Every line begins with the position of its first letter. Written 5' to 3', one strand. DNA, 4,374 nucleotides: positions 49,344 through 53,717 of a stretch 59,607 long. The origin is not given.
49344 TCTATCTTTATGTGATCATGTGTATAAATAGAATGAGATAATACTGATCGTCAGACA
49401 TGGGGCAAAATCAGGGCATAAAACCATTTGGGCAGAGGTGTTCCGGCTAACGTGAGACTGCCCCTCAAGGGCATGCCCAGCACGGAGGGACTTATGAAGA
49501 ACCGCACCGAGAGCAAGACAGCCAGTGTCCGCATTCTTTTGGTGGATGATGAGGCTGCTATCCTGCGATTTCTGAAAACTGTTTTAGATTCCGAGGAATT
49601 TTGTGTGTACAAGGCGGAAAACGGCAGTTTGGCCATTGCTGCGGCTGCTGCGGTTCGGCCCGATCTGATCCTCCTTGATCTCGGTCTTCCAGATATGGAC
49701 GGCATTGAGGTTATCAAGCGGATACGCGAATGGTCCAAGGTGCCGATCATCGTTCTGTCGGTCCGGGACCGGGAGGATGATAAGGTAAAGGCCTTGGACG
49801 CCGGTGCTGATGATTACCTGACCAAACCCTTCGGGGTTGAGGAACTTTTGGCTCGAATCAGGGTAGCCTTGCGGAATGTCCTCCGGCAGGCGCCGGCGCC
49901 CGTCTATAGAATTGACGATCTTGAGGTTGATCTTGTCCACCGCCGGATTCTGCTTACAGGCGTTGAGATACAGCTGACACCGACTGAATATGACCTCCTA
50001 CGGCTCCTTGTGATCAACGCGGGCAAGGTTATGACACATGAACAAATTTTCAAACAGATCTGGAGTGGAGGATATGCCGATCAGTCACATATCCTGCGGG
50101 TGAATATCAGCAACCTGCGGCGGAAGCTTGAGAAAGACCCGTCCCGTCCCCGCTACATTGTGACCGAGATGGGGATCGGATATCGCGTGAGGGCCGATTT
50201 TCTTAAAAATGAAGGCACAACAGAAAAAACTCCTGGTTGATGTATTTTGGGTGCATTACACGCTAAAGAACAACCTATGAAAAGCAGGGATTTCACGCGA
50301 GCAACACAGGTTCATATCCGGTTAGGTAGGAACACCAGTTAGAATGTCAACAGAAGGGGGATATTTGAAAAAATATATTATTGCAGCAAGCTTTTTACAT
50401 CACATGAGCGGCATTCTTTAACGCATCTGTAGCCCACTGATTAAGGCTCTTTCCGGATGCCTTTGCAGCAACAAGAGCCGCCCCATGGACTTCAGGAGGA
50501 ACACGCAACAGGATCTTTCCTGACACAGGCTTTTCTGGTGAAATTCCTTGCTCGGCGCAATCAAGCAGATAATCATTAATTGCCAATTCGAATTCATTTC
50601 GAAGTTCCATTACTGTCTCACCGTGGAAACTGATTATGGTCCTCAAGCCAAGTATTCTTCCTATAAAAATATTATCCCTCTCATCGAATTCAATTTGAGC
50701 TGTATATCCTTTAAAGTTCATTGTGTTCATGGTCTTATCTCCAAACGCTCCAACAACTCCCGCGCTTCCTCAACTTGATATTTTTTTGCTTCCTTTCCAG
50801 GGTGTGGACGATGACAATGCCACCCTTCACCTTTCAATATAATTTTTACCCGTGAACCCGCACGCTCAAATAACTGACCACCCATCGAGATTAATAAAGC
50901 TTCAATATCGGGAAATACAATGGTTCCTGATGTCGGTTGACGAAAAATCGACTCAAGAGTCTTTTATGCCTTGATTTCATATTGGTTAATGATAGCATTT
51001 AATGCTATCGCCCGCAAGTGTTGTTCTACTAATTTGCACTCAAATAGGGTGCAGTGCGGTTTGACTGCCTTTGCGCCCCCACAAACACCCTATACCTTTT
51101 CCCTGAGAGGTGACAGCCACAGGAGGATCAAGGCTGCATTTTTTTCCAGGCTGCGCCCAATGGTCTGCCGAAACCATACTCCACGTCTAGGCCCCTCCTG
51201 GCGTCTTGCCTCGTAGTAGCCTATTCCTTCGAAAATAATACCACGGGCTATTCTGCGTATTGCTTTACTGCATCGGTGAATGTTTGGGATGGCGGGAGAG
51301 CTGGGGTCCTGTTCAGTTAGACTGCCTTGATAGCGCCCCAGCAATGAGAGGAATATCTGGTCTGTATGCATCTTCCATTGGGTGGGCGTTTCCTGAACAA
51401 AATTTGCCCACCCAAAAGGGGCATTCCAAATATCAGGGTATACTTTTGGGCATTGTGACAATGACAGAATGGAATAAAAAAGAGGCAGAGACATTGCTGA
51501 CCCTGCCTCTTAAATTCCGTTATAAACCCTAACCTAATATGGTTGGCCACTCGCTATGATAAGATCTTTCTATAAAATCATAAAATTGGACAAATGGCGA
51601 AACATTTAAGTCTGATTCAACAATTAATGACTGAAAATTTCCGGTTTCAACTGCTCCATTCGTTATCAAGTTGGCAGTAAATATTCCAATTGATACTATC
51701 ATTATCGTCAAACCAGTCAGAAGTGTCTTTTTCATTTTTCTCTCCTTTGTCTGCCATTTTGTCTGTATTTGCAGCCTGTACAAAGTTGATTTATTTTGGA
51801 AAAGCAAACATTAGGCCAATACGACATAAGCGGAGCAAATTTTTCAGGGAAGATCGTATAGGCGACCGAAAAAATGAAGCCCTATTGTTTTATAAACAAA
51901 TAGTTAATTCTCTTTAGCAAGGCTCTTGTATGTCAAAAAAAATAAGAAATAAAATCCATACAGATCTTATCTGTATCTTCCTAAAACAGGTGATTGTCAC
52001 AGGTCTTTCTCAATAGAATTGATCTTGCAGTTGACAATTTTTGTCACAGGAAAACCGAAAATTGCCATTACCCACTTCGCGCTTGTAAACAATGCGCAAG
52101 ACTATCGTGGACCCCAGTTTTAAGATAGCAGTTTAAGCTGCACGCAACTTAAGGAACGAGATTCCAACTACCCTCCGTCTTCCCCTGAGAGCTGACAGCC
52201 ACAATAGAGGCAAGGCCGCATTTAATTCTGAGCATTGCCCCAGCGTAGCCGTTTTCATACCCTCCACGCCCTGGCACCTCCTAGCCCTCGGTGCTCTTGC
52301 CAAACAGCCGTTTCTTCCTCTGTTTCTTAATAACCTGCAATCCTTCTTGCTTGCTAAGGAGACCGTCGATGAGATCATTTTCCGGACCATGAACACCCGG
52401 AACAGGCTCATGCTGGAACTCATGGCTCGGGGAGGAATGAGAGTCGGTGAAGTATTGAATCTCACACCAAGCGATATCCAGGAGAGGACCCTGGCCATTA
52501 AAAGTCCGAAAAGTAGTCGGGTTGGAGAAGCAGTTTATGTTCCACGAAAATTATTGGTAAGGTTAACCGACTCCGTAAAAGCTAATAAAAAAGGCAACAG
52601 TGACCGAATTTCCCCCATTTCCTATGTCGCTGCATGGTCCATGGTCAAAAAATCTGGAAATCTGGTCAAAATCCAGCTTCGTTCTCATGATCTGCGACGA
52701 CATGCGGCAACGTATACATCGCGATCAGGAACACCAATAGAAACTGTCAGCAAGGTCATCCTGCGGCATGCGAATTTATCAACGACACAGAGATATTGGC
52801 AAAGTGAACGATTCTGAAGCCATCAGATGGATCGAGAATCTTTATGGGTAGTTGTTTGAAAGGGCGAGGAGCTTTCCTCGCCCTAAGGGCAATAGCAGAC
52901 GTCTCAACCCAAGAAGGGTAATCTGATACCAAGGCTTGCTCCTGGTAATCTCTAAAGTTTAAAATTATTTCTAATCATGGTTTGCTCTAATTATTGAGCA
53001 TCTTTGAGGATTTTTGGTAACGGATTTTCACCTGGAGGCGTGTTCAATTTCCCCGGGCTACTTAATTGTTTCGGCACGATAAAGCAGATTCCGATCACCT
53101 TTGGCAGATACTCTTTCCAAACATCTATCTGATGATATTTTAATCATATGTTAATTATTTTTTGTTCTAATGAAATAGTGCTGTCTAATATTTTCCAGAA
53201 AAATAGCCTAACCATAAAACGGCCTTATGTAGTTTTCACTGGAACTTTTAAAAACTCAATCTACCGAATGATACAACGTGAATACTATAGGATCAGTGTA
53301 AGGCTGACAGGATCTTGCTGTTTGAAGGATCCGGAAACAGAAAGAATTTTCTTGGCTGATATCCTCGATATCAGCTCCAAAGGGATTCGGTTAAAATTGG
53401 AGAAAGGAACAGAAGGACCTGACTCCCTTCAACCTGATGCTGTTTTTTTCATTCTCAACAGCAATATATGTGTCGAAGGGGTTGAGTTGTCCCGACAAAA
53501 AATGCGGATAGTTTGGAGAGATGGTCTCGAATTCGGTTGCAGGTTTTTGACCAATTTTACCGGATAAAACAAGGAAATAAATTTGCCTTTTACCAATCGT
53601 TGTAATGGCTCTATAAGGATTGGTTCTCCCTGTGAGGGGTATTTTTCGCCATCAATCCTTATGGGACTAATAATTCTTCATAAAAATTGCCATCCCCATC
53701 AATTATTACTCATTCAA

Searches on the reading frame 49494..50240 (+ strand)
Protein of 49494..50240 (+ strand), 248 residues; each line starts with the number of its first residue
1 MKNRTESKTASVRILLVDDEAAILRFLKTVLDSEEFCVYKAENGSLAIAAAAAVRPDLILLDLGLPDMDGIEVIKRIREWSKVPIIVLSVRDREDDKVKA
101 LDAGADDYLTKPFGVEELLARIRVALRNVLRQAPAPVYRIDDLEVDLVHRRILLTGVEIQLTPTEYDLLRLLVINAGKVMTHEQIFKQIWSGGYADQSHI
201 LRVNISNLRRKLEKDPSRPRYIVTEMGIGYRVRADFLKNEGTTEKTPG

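Call 14: search_protein_families(library=pfam, proteins=[window:49494-50240:+], max_evalue=0.01)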
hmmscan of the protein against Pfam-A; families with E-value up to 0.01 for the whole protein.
window:49494-50240:+ (248 aa): 2 families
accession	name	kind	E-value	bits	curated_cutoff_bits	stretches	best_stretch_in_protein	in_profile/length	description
PF00072.30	Response_reg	-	2.5e-31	108.6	30.2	1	14-123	1-111/111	Response regulator receiver domain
PF00486.34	Trans_reg_C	-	9.8e-25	86.9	26.2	1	158-231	3-76/77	Transcriptional regulatory protein, C terminal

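Call 61: search_protein_families(library=ncbifam, proteins=[window:49494-50240:+], max_evalue=0.01)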
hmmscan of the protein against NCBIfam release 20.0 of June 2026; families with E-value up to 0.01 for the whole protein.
window:49494-50240:+ (248 aa): 107 families (the best 25 are shown)
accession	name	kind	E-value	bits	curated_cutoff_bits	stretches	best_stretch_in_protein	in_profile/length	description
NF007820.0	PRK10529.1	equivalog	2.5e-77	259.3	325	1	13-232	3-223/225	two-component system response regulator KdpE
NF040689.1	MtrAB_MtrA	equivalog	2.1e-60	203.8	300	1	14-232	1-218/219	MtrAB system response regulator MtrA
NF045944.1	ResRegRpaBCyano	equivalog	1e-55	188.6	330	1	15-232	1-227/229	response regulator transcription factor RpaB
TIGR02154.1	PhoB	equivalog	5.8e-53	179.5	296.2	1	12-232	3-225/226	phosphate regulon transcriptional regulator PhoB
NF040534.1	resp_reg_YycF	equivalog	5.3e-50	169.8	340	1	13-234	2-229/231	response regulator YycF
NF033117.2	vanR_ACDEGLN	exception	7.2e-50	169.7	350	1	14-232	1-225/226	VanR-ABDEGLN family response regulator transcription factor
TIGR01387.1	cztR_silR_copR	subfamily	1.1e-48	165.8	279.2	1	14-231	1-217/218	heavy metal response regulator transcription factor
NF033120.0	vanR_FM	exception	2.7e-47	161.3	460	1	11-232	3-229/231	vancomycin resistance response regulator transcription factor, VanR-F/VanR-M family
NF045991.1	RespRegCtrARhodob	equivalog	2.7e-46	158.1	350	1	12-233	1-222/224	response regulator transcription factor CtrA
NF008296.0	PRK11083.1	equivalog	5.1e-46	156.9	273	1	12-233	4-226/228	two-component system response regulator CreB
NF041733.1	resp_reg_CseB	equivalog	6.8e-45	153.2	350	1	13-233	2-227/228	two-component system response regulator CseB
NF007928.2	PRK10643.1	equivalog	9.3e-45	152.9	330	1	13-231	2-215/216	two-component system response regulator PmrA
NF053854.1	RespRegPhoBBctds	equivalog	2.2e-44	151.5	270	1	14-232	1-224/225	two-component system response regulator PhoB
NF041734.1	resp_reg_RppA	equivalog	3.6e-44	150.8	250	1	13-233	2-228/229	two-component system response regulator RppA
NF008078.0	PRK10816.1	equivalog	9.6e-41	139.7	336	1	12-232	1-220/223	two-component system response regulator PhoP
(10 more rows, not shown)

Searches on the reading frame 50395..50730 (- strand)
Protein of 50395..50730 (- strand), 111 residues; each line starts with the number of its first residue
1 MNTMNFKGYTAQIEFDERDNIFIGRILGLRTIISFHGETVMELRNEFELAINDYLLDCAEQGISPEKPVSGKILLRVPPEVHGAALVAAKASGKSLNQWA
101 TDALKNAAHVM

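Call 14: search_protein_families(library=pfam, proteins=[window:50395-50730:-], max_evalue=0.01)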
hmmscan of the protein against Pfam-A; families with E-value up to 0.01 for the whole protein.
window:50395-50730:- (111 aa): 2 families
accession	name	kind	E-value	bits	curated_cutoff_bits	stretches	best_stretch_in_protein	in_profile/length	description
PF05534.18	HicB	-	1.1e-18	67.3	21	1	54-104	1-51/51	HicB family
PF21748.3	UPF0150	-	0.0033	17.8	27.3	1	11-57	10-55/64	UPF0150-like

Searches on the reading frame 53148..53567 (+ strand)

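Call 60: search_protein_families(library=pfam, proteins=[window:53148-53567:+], max_evalue=0.001)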
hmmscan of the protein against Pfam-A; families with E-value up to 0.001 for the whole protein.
window:53148-53567:+ (139 aa): 1 family
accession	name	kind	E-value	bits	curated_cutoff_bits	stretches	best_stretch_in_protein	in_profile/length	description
PF07238.19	PilZ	-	6.4e-08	33.3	22.5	1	43-135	2-86/102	PilZ domain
